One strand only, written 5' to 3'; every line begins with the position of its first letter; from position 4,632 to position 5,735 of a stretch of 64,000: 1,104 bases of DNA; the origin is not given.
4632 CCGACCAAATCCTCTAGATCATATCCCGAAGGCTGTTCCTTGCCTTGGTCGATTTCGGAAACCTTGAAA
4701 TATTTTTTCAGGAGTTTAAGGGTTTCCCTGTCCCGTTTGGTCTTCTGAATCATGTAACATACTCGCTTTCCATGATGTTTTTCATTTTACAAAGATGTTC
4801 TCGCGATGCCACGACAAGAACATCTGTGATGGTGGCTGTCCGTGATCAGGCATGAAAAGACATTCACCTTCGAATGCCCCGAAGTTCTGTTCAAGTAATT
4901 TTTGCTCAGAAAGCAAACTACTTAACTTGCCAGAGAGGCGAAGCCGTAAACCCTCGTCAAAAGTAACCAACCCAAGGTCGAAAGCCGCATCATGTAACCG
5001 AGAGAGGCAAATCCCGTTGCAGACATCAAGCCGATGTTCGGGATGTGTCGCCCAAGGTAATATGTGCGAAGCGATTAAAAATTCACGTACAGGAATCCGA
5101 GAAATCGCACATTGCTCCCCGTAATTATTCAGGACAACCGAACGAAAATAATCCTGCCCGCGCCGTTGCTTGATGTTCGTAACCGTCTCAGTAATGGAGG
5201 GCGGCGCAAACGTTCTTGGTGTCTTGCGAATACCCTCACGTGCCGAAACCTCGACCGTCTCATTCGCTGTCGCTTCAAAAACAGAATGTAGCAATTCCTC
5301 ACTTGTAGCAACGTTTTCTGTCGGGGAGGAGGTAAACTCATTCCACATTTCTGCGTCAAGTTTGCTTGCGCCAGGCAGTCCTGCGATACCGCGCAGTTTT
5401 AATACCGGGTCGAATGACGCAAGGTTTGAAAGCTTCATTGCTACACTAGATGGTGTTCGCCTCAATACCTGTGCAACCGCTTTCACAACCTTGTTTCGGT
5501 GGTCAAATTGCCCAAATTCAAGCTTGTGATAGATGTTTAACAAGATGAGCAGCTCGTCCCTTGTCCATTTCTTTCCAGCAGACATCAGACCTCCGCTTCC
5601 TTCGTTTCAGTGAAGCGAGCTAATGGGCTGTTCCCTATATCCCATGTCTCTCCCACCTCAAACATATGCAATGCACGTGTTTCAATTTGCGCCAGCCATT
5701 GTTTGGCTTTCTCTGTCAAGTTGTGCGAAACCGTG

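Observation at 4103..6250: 2.1-kb low-GC islet with HNH endonuclease and three unknown coupled genes, bounded by recurring 8-mers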

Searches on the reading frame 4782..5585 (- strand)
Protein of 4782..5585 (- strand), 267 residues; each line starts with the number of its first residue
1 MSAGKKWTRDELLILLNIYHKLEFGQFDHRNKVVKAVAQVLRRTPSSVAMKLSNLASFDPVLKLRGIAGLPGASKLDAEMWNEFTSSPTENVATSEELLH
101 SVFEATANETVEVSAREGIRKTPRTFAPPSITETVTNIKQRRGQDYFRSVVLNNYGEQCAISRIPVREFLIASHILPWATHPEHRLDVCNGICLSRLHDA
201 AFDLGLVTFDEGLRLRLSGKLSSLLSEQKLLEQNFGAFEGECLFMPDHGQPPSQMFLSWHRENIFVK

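Call 4: search_protein_families(library=pfam, proteins=[window:4782-5585:-], max_evalue=0.1)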
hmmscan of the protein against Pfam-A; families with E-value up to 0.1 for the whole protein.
window:4782-5585:- (267 aa): 1 family
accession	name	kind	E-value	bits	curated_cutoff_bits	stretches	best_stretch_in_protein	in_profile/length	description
PF13391.12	HNH_2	-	5.8e-09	36.1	21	1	159-210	1-66/66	HNH endonuclease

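Call 5: search_protein_families(library=padloc, proteins=[window:4782-5585:-], max_evalue=0.1)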
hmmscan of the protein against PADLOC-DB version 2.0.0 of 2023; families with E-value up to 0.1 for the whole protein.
window:4782-5585:- (267 aa): 4 families
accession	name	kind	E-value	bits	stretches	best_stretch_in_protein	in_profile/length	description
PDLC04132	HNH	-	2.1e-76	254.8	1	1-266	23-273/286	-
PDLC03546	HNH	-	1.1e-33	114.5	1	5-266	12-278/282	Type II restriction enzyme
PDLC03529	REase_II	-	7.1e-05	20.2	1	168-222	293-348/389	Type II restriction enzyme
PDLC05008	PDC-S36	-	0.021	12.5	1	1-127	1-130/280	-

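Call 7: search_protein_families(library=ncbifam, proteins=[window:4782-5585:-], max_evalue=0.1)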
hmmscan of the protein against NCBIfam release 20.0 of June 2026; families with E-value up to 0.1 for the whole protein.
window:4782-5585:- (267 aa): 2 families
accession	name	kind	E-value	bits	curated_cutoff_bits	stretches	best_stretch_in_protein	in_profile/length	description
NF045808.1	PT-DNA_restrict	exception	1.1e-15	57.6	180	1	92-265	127-283/284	phosphorothioated DNA-binding restriction endonuclease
NF002013.0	PRK00819.1-2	equivalog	0.033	13.7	231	0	97-146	93-143/183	RNA 2'-phosphotransferase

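Call 8: search_protein_families(library=phrogs, proteins=[window:4782-5585:-], max_evalue=0.1)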
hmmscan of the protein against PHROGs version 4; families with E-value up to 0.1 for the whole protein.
window:4782-5585:- (267 aa): 5 families
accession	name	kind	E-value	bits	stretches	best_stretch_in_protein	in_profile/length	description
phrog_23050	-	unknown function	5.1e-05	23.6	1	128-208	263-337/383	-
phrog_21425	-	unknown function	0.00045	20.7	1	133-211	194-269/319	-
phrog_20585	-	unknown function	0.0005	20.1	1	134-209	212-285/337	-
phrog_14240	-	unknown function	0.057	13.6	1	129-261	181-314/315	-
phrog_31713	-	unknown function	0.083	13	0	134-198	186-247/292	-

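Call 11: find_encoding_contigs(protein=window:4782-5585:-, flank=10000, max_places=10)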
Protein window:4782-5585:- (267 aa): 2 contigs read that carry it; 2 places shown.
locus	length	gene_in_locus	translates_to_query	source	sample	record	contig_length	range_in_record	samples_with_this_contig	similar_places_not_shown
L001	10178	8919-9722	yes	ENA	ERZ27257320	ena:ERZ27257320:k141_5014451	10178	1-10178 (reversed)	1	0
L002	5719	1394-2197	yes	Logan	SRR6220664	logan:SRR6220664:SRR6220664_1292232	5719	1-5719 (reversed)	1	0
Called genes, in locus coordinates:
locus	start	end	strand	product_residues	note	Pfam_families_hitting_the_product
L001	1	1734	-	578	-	?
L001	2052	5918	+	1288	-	PF06452:CBM9_1 (faint)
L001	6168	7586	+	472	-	PF00206:Lyase_1, PF08328:ASL_C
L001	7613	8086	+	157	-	-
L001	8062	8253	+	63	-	-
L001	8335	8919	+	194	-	-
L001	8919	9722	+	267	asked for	PF13391:HNH_2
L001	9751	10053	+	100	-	-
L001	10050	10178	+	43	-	?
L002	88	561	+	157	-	-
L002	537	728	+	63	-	-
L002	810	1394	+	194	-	-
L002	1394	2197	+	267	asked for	PF13391:HNH_2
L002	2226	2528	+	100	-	-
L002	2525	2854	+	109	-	-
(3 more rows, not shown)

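Call 16: search_solved_structures(query=window:4782-5585:-, max_evalue=1, show_alignments=2)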
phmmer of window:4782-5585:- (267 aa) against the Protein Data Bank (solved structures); distinct sequences matched with E-value up to 1: 2.
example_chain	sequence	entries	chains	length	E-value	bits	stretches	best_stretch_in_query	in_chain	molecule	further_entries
6yex_A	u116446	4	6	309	1.1e-13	54.5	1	125-266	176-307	HNH endonuclease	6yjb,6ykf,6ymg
6gcs_8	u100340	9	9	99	0.1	15.3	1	145-195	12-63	NB8M SUBUNIT | Subunit NB8M of NADH:Ubiquinone Oxidoreductase (Complex I)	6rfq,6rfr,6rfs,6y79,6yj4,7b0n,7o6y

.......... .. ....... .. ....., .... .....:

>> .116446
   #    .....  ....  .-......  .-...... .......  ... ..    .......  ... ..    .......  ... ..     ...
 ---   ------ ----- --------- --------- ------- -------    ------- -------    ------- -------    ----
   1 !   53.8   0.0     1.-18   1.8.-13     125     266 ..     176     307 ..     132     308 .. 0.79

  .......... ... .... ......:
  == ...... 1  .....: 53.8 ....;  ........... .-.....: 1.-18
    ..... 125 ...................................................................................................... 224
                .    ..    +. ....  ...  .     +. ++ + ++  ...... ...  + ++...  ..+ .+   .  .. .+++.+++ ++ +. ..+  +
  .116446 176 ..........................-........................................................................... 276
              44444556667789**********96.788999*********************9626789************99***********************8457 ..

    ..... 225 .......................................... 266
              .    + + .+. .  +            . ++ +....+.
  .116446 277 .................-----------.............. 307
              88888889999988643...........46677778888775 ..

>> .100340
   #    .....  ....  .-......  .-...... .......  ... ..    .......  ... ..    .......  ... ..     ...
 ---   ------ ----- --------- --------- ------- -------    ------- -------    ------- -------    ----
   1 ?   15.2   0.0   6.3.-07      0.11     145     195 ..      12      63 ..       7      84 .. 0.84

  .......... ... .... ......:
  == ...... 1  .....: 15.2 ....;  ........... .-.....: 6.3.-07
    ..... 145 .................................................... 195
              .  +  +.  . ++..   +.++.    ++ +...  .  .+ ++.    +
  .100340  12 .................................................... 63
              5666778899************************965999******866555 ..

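Call 23: find_homologous_proteins(query=window:4782-5585:-)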
Query window:4782-5585:- (267 aa): 1283 proteins with E <= 0.001 among 1985 candidates; the best 120 are listed.
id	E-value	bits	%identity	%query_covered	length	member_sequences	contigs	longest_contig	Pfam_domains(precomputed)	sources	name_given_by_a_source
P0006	4.9e-176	601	100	100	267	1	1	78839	PF13391.13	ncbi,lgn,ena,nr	ncbi:MAG: HNH endonuclease [Kiritimatiellaeota bacterium]|nr:HNH endonuclease [Kiritimatiellota bact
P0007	3.1e-144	497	81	100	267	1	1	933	PF13391.13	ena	-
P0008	1.8e-135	468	78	100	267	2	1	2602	PF13391.13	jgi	-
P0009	4.2e-127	441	73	100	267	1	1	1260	PF13391.13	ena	-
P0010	7.6e-119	414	80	88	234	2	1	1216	PF13391.13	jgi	-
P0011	1.9e-100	354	61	98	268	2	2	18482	PF13391.13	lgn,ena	-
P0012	1.3e-95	338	59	98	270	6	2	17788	PF13391.13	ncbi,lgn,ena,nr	ncbi:MAG: HNH endonuclease [Lentisphaerae bacterium]|nr:HNH endonuclease [Lentisphaerota bacterium]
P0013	3.7e-93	330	57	99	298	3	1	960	PF13391.13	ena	-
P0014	6.9e-93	329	59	98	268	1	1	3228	PF13391.13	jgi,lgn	jgi:putative restriction endonuclease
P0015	1.7e-92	328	58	99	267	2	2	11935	PF13391.13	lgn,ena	-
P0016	5.3e-92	326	58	99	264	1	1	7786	PF13391.13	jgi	jgi:putative restriction endonuclease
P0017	1.3e-89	318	58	100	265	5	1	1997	PF13391.13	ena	-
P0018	9.3e-89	315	56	100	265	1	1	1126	PF13391.13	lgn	-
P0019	1.9e-88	314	56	100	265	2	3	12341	PF13391.13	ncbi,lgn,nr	ncbi:MAG TPA: HNH endonuclease [Opitutaceae bacterium]|nr:HNH endonuclease [Opitutaceae bacterium]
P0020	2.2e-88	314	59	98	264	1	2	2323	PF13391.13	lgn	-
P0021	2.7e-88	314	57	100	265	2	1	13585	PF13391.13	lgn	-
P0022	3.3e-88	314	57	98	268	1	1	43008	PF13391.13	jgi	jgi:putative restriction endonuclease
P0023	1.2e-87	312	57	100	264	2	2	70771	PF13391.13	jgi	jgi:putative restriction endonuclease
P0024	2.7e-87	311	56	100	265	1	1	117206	PF13391.13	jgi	jgi:hypothetical protein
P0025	3.7e-87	310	56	100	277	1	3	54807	PF13391.13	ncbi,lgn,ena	-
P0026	3.9e-87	310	55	100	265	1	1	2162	PF13391.13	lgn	-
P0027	5.8e-87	309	56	99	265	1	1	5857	PF13391.13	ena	-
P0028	6.4e-87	309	57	100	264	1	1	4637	PF13391.13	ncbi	ncbi:MAG: HNH endonuclease [Luteolibacter sp.]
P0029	6.8e-87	309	57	100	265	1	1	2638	PF13391.13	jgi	jgi:hypothetical protein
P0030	8.4e-87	309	56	100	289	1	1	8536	PF13391.13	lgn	-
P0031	9.4e-87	309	55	100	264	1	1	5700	PF13391.13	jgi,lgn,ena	-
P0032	2.2e-86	308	58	99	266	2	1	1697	PF13391.13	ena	-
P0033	2.3e-86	307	56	100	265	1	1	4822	PF13391.13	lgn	-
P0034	3.6e-86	307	55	100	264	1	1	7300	PF13391.13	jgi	-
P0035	4.0e-86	307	56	100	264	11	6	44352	PF13391.13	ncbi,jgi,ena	jgi:hypothetical protein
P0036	4.3e-86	307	57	99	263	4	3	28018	PF13391.13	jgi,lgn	jgi:putative restriction endonuclease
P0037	5.5e-86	306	55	100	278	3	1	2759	PF13391.13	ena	-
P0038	5.7e-86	306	57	100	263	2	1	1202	PF13391.13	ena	-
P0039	5.8e-86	306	58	99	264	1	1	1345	PF13391.13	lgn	-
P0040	9.6e-86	305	55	100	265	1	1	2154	PF13391.13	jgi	jgi:putative restriction endonuclease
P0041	1.1e-85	305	57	100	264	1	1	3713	PF13391.13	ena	-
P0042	1.1e-85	305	55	100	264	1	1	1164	PF13391.13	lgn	-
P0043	1.6e-85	305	54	100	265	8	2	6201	PF13391.13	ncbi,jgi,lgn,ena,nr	ncbi:MAG TPA: HNH endonuclease [Opitutaceae bacterium]|nr:HNH endonuclease [Opitutaceae bacterium]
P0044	1.8e-85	305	55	100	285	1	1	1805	PF13391.13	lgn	-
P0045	1.8e-85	305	54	100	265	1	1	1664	PF13391.13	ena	-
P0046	1.9e-85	304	56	100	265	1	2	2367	PF13391.13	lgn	-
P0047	2.0e-85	304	56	100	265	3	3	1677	PF13391.13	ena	-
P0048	2.2e-85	304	56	99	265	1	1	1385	PF13391.13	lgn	-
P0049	2.4e-85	304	55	98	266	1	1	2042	PF13391.13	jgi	jgi:putative restriction endonuclease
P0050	2.7e-85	304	55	100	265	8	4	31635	PF13391.13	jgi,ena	-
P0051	2.8e-85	304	55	100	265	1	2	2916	PF13391.13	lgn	-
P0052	3.8e-85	304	56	98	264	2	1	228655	PF13391.13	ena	-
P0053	4.3e-85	303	55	99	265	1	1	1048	PF13391.13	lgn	-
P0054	4.7e-85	303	57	99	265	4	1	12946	PF13391.13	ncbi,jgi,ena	jgi:hypothetical protein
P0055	5.0e-85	303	55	100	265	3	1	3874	PF13391.13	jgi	-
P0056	5.7e-85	303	55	99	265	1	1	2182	PF13391.13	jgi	jgi:hypothetical protein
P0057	5.9e-85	303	56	99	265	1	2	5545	PF13391.13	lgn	-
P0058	6.1e-85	303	57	98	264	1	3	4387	PF13391.13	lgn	-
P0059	7.4e-85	303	57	98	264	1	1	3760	PF13391.13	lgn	-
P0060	8.3e-85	302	55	100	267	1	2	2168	PF13391.13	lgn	-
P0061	8.5e-85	302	55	100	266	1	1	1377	PF13391.13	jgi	jgi:putative restriction endonuclease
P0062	8.8e-85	302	54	100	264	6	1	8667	PF13391.13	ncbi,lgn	-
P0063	9.8e-85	302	57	99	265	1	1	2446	PF13391.13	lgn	-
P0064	1.2e-84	302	55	100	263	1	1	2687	PF13391.13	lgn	-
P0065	1.2e-84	302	53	99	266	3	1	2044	PF13391.13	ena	-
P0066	1.3e-84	302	56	100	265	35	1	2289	PF13391.13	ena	-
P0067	1.8e-84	301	54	100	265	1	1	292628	PF13391.13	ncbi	ncbi:MAG: HNH endonuclease [Verrucomicrobiota bacterium]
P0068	2.3e-84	301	56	98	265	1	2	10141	PF13391.13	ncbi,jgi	jgi:putative restriction endonuclease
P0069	2.4e-84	301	55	100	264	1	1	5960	PF13391.13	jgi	-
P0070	2.4e-84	301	54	97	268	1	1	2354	PF13391.13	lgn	-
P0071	2.7e-84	301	54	99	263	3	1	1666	PF13391.13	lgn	-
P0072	2.7e-84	301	55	98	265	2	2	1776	PF13391.13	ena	-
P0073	2.9e-84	301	55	100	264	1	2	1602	PF13391.13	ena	-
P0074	3.0e-84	301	56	99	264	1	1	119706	PF13391.13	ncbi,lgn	ncbi:MAG: HNH endonuclease [Verrucomicrobiota bacterium]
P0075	3.3e-84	300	53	99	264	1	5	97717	PF13391.13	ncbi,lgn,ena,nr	ncbi:MAG: HNH endonuclease [Verrucomicrobia subdivision 3 bacterium]|nr:HNH endonuclease [Limisphaer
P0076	3.7e-84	300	56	98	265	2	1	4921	PF13391.13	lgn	-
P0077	4.5e-84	300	55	99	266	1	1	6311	PF13391.13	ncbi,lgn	-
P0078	4.6e-84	300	54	100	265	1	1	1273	PF13391.13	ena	-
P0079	4.8e-84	300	55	100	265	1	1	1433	PF13391.13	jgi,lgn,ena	jgi:predicted restriction endonuclease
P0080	7.3e-84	299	54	100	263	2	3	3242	PF13391.13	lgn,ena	-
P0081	7.7e-84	299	57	96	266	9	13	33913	PF13391.13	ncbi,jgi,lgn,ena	jgi:hypothetical protein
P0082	8.6e-84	299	55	99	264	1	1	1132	PF13391.13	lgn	-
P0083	9.6e-84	299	56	98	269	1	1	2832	PF13391.13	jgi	jgi:hypothetical protein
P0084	1.1e-83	299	55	98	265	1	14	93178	PF13391.13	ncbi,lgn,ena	-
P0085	1.1e-83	299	55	99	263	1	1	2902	PF13391.13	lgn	-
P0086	1.2e-83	299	55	100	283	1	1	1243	PF13391.13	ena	-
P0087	1.2e-83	299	55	98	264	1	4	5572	PF13391.13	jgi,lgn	jgi:hypothetical protein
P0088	1.3e-83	298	56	96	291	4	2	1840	PF13391.13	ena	-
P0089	1.4e-83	298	56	98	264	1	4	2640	PF13391.13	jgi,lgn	-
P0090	1.6e-83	298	55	98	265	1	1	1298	PF13391.13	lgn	-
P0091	1.7e-83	298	55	99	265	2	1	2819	PF13391.13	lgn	-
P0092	1.7e-83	298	54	99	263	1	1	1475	PF13391.13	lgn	-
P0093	1.8e-83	298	55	98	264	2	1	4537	PF13391.13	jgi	jgi:hypothetical protein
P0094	1.9e-83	298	55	100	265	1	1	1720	PF13391.13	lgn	-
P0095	2.0e-83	298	56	99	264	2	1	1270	PF13391.13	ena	-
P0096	2.2e-83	298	55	99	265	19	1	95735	PF13391.13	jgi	-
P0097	2.2e-83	298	56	98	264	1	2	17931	PF13391.13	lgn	-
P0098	2.7e-83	297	54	99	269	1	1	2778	PF13391.13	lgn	-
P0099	2.7e-83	297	55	100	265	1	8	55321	PF13391.13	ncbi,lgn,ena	-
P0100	2.9e-83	297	56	98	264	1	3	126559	PF13391.13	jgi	jgi:putative restriction endonuclease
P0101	2.9e-83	297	55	100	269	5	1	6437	PF13391.13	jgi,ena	jgi:putative restriction endonuclease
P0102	3.0e-83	297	56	100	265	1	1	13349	PF13391.13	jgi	jgi:putative restriction endonuclease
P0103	3.3e-83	297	55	100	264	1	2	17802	PF13391.13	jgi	jgi:putative restriction endonuclease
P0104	3.3e-83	297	55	99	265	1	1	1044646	PF13391.13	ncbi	-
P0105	3.6e-83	297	55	99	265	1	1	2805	PF13391.13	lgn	-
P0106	3.7e-83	297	56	98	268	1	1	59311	PF13391.13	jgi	jgi:putative restriction endonuclease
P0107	4.2e-83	297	55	98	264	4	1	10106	PF13391.13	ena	-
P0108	4.4e-83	297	54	100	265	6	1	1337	PF13391.13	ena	-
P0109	4.9e-83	297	54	100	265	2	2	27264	PF13391.13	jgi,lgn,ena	-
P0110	5.3e-83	297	54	100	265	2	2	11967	PF13391.13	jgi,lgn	jgi:hypothetical protein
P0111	7.0e-83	296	55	99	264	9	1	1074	PF13391.13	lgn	-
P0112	7.1e-83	296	54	100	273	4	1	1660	PF13391.13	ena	-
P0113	7.6e-83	296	54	100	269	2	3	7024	PF13391.13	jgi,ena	jgi:putative restriction endonuclease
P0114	7.7e-83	296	54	100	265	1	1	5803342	PF13391.13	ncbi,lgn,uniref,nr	ncbi:HNH endonuclease [Luteolibacter sp. LG18]|uniref:HNH endonuclease n=1 Tax=Luteolibacter sp. LG1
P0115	8.2e-83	296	54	98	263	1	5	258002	PF13391.13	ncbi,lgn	-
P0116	8.5e-83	296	54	100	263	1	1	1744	PF13391.13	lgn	-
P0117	8.7e-83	296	56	98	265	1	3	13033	PF13391.13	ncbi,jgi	jgi:putative restriction endonuclease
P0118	9.0e-83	296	55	100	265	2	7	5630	PF13391.13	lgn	-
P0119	9.7e-83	296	54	99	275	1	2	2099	PF13391.13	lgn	-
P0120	9.8e-83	296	54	98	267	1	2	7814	PF13391.13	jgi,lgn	jgi:putative restriction endonuclease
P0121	9.9e-83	296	55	97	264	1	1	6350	PF13391.13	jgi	jgi:putative restriction endonuclease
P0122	1.0e-82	296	54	100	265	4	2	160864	PF13391.13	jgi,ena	-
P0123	1.1e-82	296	54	100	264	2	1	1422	PF13391.13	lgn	-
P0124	1.1e-82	295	54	100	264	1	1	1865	PF13391.13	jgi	jgi:hypothetical protein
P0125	1.1e-82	295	54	99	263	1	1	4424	PF13391.13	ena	-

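Call 26: find_related_loci(query=A1, collection=genome_contigs, flank=6000)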
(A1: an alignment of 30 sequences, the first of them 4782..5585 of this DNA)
Query A1 (267 aa) in genome_contigs; peptide patterns used: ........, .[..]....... (x = any residue, [..] = any of these).
599 stretches matched a pattern (row limit reached: there are more); 371 encode a relative of the query (tblastn E <= 1e-3); the best 80 are kept; 80 distinct loci.
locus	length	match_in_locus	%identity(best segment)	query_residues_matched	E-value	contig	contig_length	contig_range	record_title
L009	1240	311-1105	58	1-265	3e-108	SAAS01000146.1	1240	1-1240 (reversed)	MAG: Clostridia bacterium isolate INTA.CYC.057 contig-100_109534, whole genome shotgun sequence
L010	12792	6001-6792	57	1-267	1e-96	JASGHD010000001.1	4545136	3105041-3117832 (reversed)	MAG: Opitutaceae bacterium isolate 5N013 JMF-2111-06-0005.ont.bin.13_0, whole genome shotgun sequence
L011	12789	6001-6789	56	1-266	3e-93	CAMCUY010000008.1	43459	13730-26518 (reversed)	MAG: Akkermansia muciniphila isolate MiE-16apr19-289 genome assembly, contig: MiE-16apr19-C1326, whole genome shotgun se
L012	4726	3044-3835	54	1-267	1e-92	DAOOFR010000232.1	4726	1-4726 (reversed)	MAG TPA_asm: Opitutaceae bacterium isolate AMR_MDS_4452 NODE_17179_length_4726_cov_5.971098, whole genome shotgun sequen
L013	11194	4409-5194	57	1-265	2e-91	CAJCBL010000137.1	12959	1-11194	MAG: uncultured Verrucomicrobia bacterium isolate Loc080925-8-8m_bin-163 genome assembly, contig: bin-163:137/379, whole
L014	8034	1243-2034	54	1-267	2e-91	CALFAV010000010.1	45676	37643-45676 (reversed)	MAG: uncultured Verrucomicrobiae bacterium isolate R1_Bin_Bin_173_1 genome assembly, contig: c_000000789393, whole genom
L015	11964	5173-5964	55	1-267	2e-91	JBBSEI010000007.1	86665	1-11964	MAG: Chthoniobacterales bacterium isolate LS1_sbin.4 LS1_sbin.4_K_1079975_L_86665_cov_21.6141, whole genome shotgun sequ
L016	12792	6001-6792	54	1-267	2e-91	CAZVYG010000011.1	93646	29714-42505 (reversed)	MAG TPA_asm: uncultured Verrucomicrobiota bacterium isolate binchicken_co107_410 genome assembly, contig: NODE_551_lengt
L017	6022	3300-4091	54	1-267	3e-91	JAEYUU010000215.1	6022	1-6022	MAG: Verrucomicrobia bacterium isolate OH_CBlB_180 k127_1216705, whole genome shotgun sequence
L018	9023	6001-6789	56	2-267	2e-91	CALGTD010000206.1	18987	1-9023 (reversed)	MAG TPA_asm: uncultured Spartobacteria bacterium isolate SRR4028130_bin.40_CONCOCT_v1.1_MAG genome assembly, contig: ERZ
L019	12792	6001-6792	54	1-267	4e-91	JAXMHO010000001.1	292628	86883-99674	MAG: Verrucomicrobiota bacterium isolate STL-VER6 C2.52.fa-1, whole genome shotgun sequence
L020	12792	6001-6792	55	1-267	2e-91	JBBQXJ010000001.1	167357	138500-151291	MAG: Verrucomicrobiota bacterium isolate Co_metawrap_2108 Cmw_2108_k141_17207197_length_167357_cov_13.9997, whole genome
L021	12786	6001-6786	54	1-265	1e-90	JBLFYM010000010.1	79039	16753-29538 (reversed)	MAG: Limisphaerales bacterium isolate 3300053784_18 Ga0535638_0000074, whole genome shotgun sequence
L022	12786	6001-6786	55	1-265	1e-90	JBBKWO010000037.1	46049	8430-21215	MAG: Opitutaceae bacterium isolate metabat_bins.276 k119_954271, whole genome shotgun sequence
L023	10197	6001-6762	54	6-262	2e-90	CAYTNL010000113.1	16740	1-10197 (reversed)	MAG TPA_asm: uncultured Verrucomicrobiales bacterium isolate binchicken_co350_161 genome assembly, contig: NODE_4051_len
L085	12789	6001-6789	52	1-267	6e-85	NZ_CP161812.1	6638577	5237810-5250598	Luteolibacter sp. Populi chromosome, complete genome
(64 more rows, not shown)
